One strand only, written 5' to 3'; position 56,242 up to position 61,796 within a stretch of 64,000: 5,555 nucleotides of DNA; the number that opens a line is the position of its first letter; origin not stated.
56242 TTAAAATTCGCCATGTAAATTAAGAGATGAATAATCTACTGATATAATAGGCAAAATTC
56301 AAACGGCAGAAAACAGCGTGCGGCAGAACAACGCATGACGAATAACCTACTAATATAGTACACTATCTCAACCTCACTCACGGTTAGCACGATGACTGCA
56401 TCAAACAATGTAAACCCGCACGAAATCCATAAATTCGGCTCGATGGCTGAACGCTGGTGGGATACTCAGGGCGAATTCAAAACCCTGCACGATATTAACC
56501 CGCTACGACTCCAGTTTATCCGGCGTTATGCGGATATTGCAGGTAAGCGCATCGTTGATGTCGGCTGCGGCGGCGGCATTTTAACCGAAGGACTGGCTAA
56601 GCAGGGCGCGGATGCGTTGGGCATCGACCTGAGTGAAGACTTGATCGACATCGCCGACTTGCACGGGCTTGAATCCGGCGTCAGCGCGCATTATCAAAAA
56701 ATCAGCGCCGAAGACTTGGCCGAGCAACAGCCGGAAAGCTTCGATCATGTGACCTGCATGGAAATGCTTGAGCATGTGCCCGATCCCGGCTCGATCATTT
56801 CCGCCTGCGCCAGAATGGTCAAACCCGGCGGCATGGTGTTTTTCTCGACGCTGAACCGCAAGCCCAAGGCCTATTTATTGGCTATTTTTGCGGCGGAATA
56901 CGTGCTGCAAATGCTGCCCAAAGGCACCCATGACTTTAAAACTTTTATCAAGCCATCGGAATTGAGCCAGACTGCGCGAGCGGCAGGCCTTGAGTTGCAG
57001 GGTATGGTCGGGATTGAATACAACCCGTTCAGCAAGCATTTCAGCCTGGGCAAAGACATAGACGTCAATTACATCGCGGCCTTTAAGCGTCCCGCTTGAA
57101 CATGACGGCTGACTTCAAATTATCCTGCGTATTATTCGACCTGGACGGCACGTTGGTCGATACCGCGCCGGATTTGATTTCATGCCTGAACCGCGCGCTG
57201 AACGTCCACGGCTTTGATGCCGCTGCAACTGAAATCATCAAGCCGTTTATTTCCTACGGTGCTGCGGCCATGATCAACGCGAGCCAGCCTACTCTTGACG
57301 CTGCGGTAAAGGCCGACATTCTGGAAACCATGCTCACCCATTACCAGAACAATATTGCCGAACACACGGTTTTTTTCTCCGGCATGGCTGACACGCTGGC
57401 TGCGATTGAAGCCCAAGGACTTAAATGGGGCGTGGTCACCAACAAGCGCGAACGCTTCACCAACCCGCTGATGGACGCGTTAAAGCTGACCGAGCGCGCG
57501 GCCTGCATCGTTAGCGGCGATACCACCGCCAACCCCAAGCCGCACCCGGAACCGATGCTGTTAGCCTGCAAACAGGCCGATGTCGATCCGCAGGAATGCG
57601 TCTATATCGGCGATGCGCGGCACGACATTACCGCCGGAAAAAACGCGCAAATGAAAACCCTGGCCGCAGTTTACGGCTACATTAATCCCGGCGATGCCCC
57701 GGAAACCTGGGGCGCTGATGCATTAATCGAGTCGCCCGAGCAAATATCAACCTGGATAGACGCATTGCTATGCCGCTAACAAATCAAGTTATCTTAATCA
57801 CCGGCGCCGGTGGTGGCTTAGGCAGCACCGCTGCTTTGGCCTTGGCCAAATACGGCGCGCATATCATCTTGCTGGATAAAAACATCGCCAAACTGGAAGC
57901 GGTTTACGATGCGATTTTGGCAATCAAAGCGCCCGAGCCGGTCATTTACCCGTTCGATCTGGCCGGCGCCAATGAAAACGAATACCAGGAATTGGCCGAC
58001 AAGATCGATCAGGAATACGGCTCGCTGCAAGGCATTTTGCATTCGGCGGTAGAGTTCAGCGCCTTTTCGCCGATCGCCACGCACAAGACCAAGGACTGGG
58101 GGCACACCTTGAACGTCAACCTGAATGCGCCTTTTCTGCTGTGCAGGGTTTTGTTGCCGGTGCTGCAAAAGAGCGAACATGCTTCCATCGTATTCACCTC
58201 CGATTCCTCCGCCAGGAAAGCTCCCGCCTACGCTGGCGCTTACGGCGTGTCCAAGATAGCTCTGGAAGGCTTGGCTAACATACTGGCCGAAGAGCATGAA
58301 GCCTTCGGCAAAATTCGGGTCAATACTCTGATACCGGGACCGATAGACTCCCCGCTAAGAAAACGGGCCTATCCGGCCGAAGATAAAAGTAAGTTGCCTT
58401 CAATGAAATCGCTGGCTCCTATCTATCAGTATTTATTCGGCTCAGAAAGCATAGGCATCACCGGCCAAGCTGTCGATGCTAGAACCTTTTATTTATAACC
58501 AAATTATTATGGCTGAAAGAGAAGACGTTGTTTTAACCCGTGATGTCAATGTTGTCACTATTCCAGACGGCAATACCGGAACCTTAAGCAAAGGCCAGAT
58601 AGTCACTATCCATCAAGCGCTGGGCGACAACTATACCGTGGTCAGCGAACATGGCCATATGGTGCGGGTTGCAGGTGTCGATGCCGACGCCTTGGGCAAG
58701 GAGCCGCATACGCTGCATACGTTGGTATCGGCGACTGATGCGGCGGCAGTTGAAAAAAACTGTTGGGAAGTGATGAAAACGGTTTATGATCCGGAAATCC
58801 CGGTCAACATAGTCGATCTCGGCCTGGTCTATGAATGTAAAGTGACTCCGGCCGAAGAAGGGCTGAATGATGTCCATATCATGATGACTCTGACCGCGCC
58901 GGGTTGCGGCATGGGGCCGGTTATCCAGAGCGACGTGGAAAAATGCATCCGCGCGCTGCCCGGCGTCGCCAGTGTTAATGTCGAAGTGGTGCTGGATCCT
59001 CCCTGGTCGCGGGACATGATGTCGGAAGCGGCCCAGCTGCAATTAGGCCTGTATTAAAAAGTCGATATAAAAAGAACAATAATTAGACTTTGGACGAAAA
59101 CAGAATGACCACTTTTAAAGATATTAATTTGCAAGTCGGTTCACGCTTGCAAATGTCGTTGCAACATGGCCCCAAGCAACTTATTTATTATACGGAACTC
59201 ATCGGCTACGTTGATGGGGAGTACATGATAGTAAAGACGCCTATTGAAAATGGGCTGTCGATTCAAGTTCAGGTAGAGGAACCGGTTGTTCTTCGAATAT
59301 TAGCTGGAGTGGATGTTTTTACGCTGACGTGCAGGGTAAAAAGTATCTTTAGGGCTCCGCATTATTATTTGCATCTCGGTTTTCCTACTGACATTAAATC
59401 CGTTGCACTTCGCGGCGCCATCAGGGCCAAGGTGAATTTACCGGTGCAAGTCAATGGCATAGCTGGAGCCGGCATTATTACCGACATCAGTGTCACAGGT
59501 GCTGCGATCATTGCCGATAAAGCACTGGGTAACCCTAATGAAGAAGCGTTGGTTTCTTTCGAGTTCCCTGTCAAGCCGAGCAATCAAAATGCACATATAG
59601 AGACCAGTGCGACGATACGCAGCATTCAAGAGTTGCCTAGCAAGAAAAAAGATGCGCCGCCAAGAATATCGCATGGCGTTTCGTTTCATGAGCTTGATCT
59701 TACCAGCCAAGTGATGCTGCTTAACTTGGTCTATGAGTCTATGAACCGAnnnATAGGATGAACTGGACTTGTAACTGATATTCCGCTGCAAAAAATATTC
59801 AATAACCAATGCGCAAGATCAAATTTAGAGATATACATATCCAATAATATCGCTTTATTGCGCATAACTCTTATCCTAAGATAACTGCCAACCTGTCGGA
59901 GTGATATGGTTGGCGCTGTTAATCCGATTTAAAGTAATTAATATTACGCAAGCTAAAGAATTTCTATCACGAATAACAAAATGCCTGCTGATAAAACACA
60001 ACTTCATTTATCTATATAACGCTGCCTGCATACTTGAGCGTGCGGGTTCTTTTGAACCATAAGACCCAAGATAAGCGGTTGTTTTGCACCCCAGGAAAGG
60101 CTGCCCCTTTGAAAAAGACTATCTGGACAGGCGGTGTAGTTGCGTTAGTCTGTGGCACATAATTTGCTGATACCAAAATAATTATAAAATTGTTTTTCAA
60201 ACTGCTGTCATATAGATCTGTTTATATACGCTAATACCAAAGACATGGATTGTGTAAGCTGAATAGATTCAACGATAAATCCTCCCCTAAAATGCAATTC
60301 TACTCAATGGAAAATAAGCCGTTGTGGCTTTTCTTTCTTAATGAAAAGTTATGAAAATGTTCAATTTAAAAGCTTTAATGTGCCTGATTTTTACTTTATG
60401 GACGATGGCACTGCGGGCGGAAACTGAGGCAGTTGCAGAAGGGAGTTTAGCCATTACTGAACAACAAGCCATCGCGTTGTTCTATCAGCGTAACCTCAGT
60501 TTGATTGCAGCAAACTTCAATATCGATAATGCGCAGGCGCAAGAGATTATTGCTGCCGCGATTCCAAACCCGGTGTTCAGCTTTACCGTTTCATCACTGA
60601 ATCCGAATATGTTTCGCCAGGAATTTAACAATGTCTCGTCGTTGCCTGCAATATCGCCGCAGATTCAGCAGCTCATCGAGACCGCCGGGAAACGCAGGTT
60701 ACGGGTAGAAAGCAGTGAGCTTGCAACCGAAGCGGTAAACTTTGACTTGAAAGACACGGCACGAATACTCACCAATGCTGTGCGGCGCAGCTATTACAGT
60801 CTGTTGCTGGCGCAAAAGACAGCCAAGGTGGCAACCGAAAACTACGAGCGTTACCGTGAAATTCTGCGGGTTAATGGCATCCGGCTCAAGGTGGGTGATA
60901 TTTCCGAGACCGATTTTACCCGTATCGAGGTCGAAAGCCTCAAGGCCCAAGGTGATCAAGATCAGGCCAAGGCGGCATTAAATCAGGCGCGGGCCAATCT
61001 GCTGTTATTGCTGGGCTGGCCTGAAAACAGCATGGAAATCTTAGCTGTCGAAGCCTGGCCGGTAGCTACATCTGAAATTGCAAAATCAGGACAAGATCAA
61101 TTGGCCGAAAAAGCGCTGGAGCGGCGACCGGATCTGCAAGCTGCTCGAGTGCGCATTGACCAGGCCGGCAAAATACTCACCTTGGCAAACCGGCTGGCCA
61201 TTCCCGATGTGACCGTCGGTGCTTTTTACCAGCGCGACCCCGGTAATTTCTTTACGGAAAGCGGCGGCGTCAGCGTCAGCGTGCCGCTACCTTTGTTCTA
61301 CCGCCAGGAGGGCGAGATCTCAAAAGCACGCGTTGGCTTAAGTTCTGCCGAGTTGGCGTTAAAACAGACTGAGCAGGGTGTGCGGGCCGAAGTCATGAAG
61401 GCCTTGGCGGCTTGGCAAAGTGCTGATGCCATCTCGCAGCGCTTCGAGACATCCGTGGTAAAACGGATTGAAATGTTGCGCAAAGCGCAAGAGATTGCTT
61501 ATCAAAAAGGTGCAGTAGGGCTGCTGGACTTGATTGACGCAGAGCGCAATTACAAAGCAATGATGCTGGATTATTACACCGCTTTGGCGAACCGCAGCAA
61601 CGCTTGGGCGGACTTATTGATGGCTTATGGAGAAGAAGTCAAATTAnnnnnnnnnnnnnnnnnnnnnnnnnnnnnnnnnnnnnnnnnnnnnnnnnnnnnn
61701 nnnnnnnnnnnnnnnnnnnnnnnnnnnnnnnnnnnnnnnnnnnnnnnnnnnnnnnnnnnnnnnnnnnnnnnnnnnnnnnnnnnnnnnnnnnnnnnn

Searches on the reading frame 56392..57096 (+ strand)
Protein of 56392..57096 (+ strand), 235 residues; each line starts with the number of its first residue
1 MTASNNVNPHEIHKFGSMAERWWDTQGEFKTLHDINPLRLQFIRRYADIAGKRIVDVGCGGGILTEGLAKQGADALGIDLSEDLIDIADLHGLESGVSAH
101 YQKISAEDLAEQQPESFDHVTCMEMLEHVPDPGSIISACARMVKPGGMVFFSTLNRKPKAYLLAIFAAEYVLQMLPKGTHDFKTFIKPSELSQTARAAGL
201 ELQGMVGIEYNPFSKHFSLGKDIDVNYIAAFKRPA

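Call 35: search_protein_families(library=pfam, proteins=[window:56392-57096:+], max_evalue=0.001)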
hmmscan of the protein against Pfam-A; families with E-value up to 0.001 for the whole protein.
window:56392-57096:+ (235 aa): 11 families
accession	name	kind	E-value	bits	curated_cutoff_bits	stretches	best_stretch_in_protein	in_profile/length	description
PF13489.12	Methyltransf_23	-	8e-24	84.7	27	1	41-202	11-161/164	Methyltransferase domain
PF08241.18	Methyltransf_11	-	5.7e-22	78.6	21.2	1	55-151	1-95/95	Methyltransferase domain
PF13649.12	Methyltransf_25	-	4.9e-19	69.3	27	1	54-147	1-97/97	Methyltransferase domain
PF08242.18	Methyltransf_12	-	8e-18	65.4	30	1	55-149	1-98/98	Methyltransferase domain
PF13847.12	Methyltransf_31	-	5.6e-14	52.5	27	1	51-155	4-113/145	Methyltransferase domain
PF01209.24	Ubie_methyltran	-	4.6e-09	36.4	20.1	1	41-176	38-175/233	ubiE/COQ5 methyltransferase family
PF07021.18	MetW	-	2.5e-08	34.2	21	1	50-144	13-103/193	Methionine biosynthesis protein MetW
PF02353.26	CMAS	-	6.8e-08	32.6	27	1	50-161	62-174/273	Mycolic acid cyclopropane synthetase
PF06325.19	PrmA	-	1.5e-05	25.1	22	1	40-154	152-261/296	Ribosomal protein L11 methyltransferase (PrmA)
PF08003.17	Methyltransf_9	-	1.8e-05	24.3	23.8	1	46-154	111-220/315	Protein of unknown function (DUF1698)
PF05724.17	TPMT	-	8.9e-05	22.7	26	1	20-85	8-72/218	Thiopurine S-methyltransferase (TPMT)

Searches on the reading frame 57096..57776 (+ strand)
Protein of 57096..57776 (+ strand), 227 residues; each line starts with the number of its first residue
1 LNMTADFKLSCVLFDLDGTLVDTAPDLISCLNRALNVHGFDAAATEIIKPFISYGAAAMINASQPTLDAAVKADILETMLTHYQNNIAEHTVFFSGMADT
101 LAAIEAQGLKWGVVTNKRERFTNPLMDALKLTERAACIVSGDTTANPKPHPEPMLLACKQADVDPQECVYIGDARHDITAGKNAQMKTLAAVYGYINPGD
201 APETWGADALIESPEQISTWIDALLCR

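Call 35: search_protein_families(library=pfam, proteins=[window:57096-57776:+], max_evalue=0.001)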
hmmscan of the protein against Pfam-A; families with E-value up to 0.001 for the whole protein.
window:57096-57776:+ (227 aa): 4 families
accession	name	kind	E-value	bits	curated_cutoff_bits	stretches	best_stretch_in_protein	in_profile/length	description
PF13419.12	HAD_2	-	3.4e-41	141.7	23.8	1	12-190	1-177/178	Haloacid dehalogenase-like hydrolase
PF00702.32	Hydrolase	-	1e-26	95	26.4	1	11-184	3-190/191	haloacid dehalogenase-like hydrolase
PF12710.13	HAD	-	3.4e-10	41.1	27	1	12-180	1-187/189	haloacid dehalogenase-like hydrolase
PF13242.12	Hydrolase_like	-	3.6e-08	33.6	22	1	148-200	4-57/75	HAD-hyrolase-like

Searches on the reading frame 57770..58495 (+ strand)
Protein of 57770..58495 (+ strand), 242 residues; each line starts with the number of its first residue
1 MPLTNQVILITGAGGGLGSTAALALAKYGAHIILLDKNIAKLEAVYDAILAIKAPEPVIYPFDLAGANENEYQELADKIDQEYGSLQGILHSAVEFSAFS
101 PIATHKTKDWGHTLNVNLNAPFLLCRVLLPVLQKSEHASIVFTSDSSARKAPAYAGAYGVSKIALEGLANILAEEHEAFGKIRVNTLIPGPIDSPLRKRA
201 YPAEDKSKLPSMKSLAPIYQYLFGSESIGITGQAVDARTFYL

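Call 35: search_protein_families(library=pfam, proteins=[window:57770-58495:+], max_evalue=0.001)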
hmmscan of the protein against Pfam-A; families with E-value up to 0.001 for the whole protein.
window:57770-58495:+ (242 aa): 5 families
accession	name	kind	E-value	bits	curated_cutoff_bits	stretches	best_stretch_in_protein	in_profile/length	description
PF00106.31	adh_short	-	1.9e-35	122.6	26.6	1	6-202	1-192/195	short chain dehydrogenase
PF13561.12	adh_short_C2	-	1e-28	100.9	27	1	12-202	1-186/236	Enoyl-(Acyl carrier protein) reductase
PF08659.16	KR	-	1.3e-09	38.7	22.6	1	8-172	3-163/180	KR domain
PF23441.1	SDR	-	0.00014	21.8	27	1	3-207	5-209/258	SDR-like rossmann domain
PF08643.16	DUF1776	-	0.00028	20.8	25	1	94-177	101-185/294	Fungal family of unknown function (DUF1776)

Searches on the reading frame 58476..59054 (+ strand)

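Call 35: search_protein_families(library=pfam, proteins=[window:58476-59054:+], max_evalue=0.001)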
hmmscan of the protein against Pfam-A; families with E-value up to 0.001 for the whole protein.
window:58476-59054:+ (193 aa): 1 family
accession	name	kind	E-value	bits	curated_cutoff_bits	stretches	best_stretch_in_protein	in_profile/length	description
PF01883.24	FeS_assembly_P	-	9.9e-19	67.8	23.5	1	97-171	5-73/73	Iron-sulfur cluster assembly protein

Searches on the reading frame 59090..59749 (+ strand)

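Call 35: search_protein_families(library=pfam, proteins=[window:59090-59749:+], max_evalue=0.001)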
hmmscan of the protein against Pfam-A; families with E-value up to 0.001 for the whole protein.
window:59090-59749:+ (220 aa): 2 families
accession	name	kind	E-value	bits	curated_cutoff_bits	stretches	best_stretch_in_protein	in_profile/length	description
PF12945.12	PilZNR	-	9.3e-13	48.6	23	1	15-99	1-85/85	Flagellar protein YcgR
PF07238.19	PilZ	-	9.1e-09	36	22.5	1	110-215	5-101/102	PilZ domain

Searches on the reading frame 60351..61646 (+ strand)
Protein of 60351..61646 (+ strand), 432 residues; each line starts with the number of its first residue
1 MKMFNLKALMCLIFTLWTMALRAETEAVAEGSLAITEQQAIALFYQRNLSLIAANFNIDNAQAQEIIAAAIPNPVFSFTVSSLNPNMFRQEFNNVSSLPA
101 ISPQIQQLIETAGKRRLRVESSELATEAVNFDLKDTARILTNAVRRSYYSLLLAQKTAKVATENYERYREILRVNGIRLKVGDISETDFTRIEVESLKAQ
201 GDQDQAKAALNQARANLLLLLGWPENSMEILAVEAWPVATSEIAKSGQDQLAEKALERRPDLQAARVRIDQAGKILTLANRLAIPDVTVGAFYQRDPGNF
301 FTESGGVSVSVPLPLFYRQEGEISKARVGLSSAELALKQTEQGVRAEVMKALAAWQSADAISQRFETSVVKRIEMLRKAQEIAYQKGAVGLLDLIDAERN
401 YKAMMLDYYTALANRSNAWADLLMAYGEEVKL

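Call 35: search_protein_families(library=pfam, proteins=[window:60351-61646:+], max_evalue=0.001)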
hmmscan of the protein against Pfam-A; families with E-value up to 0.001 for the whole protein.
window:60351-61646:+ (432 aa): 1 family
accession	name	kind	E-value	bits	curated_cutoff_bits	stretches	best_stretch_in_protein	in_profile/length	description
PF02321.23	OEP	-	3.8e-47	161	22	2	249-426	2-186/187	Outer membrane efflux protein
